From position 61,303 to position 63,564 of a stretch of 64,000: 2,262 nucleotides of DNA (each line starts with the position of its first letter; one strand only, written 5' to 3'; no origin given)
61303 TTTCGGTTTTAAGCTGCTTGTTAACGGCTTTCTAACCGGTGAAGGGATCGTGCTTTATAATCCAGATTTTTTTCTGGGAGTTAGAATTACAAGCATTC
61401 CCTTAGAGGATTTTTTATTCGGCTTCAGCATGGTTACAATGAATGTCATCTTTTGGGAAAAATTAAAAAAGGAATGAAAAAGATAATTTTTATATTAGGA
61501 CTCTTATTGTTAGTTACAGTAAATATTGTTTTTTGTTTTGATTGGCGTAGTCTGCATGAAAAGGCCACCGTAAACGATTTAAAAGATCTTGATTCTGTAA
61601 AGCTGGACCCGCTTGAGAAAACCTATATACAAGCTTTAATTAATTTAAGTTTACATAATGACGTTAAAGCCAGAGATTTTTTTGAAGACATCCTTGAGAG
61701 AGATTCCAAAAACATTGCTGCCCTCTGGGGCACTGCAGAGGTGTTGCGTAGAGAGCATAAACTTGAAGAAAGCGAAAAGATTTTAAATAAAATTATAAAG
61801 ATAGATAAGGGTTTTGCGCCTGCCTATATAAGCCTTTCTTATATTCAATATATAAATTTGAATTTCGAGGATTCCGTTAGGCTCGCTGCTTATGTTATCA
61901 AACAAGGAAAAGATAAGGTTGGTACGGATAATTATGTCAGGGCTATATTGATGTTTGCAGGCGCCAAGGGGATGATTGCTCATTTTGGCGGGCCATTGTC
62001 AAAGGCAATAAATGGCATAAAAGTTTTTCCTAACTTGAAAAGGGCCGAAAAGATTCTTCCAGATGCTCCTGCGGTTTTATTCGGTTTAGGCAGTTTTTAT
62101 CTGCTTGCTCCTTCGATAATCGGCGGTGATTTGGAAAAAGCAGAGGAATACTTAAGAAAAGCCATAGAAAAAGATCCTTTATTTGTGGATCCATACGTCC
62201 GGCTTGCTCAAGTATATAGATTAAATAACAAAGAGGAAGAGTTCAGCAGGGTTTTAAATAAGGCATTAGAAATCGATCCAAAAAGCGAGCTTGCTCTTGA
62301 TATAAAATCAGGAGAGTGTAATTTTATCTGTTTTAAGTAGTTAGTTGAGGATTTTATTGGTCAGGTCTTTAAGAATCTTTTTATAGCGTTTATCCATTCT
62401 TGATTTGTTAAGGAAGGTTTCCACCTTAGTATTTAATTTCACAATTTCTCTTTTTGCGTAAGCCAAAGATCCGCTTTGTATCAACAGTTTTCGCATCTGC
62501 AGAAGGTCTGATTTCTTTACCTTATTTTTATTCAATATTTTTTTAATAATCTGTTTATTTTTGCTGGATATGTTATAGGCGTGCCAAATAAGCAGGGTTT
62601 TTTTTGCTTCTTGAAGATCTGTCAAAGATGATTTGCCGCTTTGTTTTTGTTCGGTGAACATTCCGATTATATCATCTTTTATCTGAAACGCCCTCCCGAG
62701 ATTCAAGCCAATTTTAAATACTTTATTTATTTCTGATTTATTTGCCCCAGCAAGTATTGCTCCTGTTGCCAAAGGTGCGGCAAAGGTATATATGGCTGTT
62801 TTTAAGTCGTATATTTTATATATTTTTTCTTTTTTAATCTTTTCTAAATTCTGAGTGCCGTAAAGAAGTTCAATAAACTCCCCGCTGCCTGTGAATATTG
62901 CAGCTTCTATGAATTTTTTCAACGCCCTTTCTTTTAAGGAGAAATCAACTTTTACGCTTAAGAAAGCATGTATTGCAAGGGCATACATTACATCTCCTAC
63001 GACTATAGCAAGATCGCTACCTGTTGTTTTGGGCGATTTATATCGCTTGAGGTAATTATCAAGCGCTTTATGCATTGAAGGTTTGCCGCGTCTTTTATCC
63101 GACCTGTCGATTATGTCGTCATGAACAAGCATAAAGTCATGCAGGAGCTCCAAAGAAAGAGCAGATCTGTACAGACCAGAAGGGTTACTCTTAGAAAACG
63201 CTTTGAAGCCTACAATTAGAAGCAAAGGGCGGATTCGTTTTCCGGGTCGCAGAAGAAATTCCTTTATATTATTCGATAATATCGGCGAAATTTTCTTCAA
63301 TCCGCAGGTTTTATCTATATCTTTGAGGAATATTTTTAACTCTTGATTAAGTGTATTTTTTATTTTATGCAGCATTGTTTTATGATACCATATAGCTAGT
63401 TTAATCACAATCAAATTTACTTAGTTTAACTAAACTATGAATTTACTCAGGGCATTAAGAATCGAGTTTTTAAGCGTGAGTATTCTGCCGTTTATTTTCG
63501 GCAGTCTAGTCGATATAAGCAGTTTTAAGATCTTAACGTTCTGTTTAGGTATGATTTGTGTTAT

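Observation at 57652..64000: Carotenoid-type cluster resembling a C50 / elongated-carotenoid pathway, with ispH embedded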

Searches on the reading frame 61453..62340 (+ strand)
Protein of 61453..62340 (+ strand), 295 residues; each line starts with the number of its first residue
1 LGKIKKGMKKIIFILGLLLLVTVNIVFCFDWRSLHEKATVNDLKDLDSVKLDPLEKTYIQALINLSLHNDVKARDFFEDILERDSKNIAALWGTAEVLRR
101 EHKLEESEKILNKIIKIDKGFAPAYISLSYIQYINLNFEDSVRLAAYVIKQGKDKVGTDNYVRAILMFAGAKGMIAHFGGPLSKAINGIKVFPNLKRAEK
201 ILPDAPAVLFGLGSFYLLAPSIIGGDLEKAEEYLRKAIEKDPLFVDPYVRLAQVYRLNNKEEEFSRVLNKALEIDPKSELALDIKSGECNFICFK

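Call 4: search_protein_families(library=pfam, proteins=[window:61453-62340:+], max_evalue=0.01)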
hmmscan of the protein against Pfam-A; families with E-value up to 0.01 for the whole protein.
window:61453-62340:+ (295 aa): 16 families
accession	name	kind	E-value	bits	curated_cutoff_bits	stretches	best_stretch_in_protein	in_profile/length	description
PF14559.12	TPR_19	-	4.8e-15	56.1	25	2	225-280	5-60/68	Tetratricopeptide repeat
PF13431.12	TPR_17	-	2.9e-11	43.1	24.4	1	234-262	2-30/34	Tetratricopeptide repeat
PF13428.12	TPR_14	-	5.1e-11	42.6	23.5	0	225-254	15-44/44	Tetratricopeptide repeat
PF13181.12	TPR_8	-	1.1e-10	41.3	25.7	1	247-277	3-33/34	Tetratricopeptide repeat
PF07719.23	TPR_2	-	1.8e-09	37.4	27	0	225-242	15-32/34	Tetratricopeptide repeat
PF25062.1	ARM_TT21_N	-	4e-08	33.7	40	1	64-140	145-220/222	Tetratricopeptide repeat protein 21 N-terminal ARM repeat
PF13432.12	TPR_16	-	7.3e-08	33.2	32.7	1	225-278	11-64/65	Tetratricopeptide repeat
PF16811.11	TAtT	-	1.6e-07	31.4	26.5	1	212-279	169-238/263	TRAP transporter T-component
PF13414.12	TPR_11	-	4.1e-07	30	26.8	0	224-255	7-38/42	TPR repeat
PF25060.1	ARM_TT21_2nd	-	1.5e-06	28.3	27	1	204-256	217-267/270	Tetratricopeptide repeat protein 21 second ARM domain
PF13424.12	TPR_12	-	2.7e-05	24.7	30.1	0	90-117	4-32/77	Tetratricopeptide repeat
PF00515.34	TPR_1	-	3.2e-05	24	27.8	0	225-242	15-32/34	Tetratricopeptide repeat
PF12569.14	NatA_aux_su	-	5.3e-05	22.8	33.3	1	38-276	22-257/515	N-terminal acetyltransferase A, auxiliary subunit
PF25064.1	ARM_TT21_5th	-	0.00013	22.7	27.8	1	72-117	19-64/117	TT21 fifth ARM repeats domain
PF13174.12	TPR_6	-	0.00017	22.5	26.3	0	208-242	2-31/33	Tetratricopeptide repeat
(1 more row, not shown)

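Call 5: search_protein_families(library=ncbifam, proteins=[window:61453-62340:+], max_evalue=0.01)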
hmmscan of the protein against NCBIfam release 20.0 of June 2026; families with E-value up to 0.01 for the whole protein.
window:61453-62340:+ (295 aa): 10 families
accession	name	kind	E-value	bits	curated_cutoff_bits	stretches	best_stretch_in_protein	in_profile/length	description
TIGR02917.1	PEP_TPR_lipo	equivalog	2.4e-12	45.6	312.2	2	196-279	591-669/899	XrtA/PEP-CTERM system TPR-repeat protein PrsT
TIGR00990.1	3a0801s09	subfamily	9.8e-12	44.3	757.25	1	39-166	350-477/615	mitochondrial import receptor subunit TOM70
TIGR02521.1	type_IV_pilW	equivalog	7.8e-06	25.6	154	1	224-279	44-99/234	type IV pilus biogenesis/stability protein PilW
NF047371.1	FlcA_CTERM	equivalog_domain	5.6e-05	21.8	300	0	225-274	327-376/646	periplasmic flagellar collar protein FlcA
NF047558.1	TPR_END_plus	domain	0.00014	21.7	32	0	225-243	13-31/56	TPR end-of-group domain-containing protein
NF008756.0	PRK11788.1-4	equivalog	0.00015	21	474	0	222-282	225-286/389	lipopolysaccharide assembly protein LapB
NF040959.1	MamA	equivalog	0.00017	21.1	200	1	134-275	67-203/204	magnetosome protein MamA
NF033920.0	C39_PA2778_fam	equivalog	0.00024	20.6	150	0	195-275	179-254/255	PA2778 family cysteine peptidase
TIGR04510.1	mod_pep_cyc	subfamily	0.00039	19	400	0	95-143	405-453/814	putative peptide modification system cyclase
NF008757.0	PRK11788.1-5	equivalog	0.0017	17.6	363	0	225-282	228-286/388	lipopolysaccharide assembly protein LapB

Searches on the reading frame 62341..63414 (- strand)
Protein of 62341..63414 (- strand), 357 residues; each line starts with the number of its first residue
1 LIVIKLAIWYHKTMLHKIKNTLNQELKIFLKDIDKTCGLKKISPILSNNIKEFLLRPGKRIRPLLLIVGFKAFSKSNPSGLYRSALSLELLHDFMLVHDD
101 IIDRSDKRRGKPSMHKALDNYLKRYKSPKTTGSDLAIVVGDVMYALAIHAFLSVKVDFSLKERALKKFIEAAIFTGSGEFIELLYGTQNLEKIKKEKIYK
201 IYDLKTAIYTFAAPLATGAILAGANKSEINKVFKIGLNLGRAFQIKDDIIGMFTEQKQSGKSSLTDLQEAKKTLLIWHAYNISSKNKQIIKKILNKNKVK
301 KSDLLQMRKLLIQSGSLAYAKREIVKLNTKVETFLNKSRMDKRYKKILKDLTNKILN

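Call 4: search_protein_families(library=pfam, proteins=[window:62341-63414:-], max_evalue=0.01)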
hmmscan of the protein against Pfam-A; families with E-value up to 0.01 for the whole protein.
window:62341-63414:- (357 aa): 1 family
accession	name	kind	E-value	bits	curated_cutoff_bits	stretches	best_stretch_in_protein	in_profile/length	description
PF00348.22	polyprenyl_synt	-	3.8e-54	184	27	1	45-307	3-247/251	Polyprenyl synthetase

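Call 5: search_protein_families(library=ncbifam, proteins=[window:62341-63414:-], max_evalue=0.01)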
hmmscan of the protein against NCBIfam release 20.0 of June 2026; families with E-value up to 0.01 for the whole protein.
window:62341-63414:- (357 aa): 16 families
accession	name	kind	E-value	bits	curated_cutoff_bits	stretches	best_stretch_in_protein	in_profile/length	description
NF041169.1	f2_encap_cargo4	exception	9.5e-50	169.7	450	1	57-355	49-329/334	family 2 encapsulin nanocompartment cargo protein polyprenyl transferase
NF042416.1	GFPPS_Mycobact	equivalog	7.1e-42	143.6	600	1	22-354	5-344/350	bifunctional (2E,6E)-farnesyl/geranyl diphosphate synthase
NF041003.1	GGPP_syn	equivalog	1.2e-40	139.6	500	1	51-353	33-319/326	geranylgeranyl diphosphate synthase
NF040698.1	IdsA_Meth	equivalog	1.2e-39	136.4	468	1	20-356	5-324/328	short chain isoprenyl diphosphate synthase IdsA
NF040789.2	gerfarn_diphsyn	equivalog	3.3e-30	105.5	560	1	81-329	84-315/345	geranylfarnesyl diphosphate synthase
NF045485.1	FPPsyn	subfamily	1.4e-29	103.1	275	1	30-312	9-284/288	farnesyl diphosphate synthase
TIGR02748.1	GerC3_HepT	equivalog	7.8e-27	94.2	456.55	1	15-353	2-312/319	heptaprenyl diphosphate synthase component II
NF008140.0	PRK10888.1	equivalog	4.7e-25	88.6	412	1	57-335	43-299/323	octaprenyl diphosphate synthase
TIGR02749.1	prenyl_cyano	equivalog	2.1e-24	86.1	383.2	1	17-353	5-315/322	solanesyl diphosphate synthase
NF045549.1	GGPPsyn_IdsB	equivalog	6.3e-24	84.6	475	1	57-323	64-313/346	geranylgeranyl diphosphate synthase IdsB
NF045628.1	HxpDPsynlarge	equivalog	3.8e-23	82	500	1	52-354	29-305/311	hexaprenyl-diphosphate synthase large subunit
NF042417.1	NPPPS_Mycobact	equivalog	6.6e-23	81.3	600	1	39-332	37-308/335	nonaprenyl/(2E,6E)-farnesyl/geranylgeranyl diphosphat synthase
NF045685.1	GGPPSynCrtE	equivalog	3.1e-21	75.7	460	1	34-292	19-266/293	geranylgeranyl diphosphate synthase CrtE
NF040627.1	GFPS_Meth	equivalog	5.6e-15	55.6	600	1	56-297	38-247/285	geranylfarnesyl diphosphate synthase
NF007877.0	PRK10581.1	equivalog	9.8e-13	47.9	321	1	54-275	40-251/299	(2E,6E)-farnesyl diphosphate synthase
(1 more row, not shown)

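Call 6: find_encoding_contigs(protein=window:62341-63414:-, flank=10000, max_places=6)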
Protein window:62341-63414:- (357 aa): no gene with exactly this product is on record in the collection.
